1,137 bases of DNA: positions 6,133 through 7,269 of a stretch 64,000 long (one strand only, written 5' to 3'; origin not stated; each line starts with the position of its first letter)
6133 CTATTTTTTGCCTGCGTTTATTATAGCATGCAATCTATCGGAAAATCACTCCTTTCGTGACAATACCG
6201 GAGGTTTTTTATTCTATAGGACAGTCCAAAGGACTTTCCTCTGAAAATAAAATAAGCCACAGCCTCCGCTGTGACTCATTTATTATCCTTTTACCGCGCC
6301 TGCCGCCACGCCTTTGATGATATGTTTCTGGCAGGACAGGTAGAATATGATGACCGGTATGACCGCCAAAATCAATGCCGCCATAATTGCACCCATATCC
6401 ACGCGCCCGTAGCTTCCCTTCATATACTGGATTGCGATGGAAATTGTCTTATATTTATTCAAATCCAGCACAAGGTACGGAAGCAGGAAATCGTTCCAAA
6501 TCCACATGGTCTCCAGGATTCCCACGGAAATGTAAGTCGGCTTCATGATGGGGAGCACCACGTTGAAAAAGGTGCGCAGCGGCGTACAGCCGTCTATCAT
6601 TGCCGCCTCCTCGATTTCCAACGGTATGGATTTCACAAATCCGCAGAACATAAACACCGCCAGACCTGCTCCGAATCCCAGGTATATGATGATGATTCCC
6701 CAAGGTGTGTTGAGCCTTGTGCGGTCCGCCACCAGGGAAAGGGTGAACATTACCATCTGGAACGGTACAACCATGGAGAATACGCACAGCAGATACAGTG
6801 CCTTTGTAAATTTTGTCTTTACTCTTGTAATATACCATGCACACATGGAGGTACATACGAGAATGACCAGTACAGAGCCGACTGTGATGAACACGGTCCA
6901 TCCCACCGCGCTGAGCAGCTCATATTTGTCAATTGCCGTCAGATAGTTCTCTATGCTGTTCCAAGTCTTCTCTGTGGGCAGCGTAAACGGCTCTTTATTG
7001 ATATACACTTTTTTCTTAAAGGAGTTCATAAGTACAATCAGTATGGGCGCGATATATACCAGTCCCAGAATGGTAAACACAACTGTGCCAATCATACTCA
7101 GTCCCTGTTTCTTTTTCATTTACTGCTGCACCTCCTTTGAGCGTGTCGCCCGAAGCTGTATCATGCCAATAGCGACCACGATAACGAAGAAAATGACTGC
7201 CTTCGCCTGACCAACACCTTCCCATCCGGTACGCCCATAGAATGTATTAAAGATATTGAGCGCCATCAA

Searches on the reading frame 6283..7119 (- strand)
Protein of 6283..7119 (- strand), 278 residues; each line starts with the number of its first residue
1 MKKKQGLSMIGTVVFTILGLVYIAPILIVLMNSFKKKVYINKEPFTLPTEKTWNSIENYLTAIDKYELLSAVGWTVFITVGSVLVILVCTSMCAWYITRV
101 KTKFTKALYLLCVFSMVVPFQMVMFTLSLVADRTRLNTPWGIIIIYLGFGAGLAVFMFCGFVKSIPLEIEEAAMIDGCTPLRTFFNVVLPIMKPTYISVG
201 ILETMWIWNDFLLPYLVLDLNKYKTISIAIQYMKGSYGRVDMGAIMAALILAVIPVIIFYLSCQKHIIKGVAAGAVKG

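Call 91: search_protein_families(library=pfam, proteins=[window:6283-7119:-], max_evalue=0.00001)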
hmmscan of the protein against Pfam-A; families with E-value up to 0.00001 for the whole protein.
window:6283-7119:- (278 aa): 1 family
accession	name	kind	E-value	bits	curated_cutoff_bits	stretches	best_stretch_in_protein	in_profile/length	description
PF00528.27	BPD_transp_1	-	5.4e-19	69.1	26.4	1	91-271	6-182/184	Binding-protein-dependent transport system inner membrane component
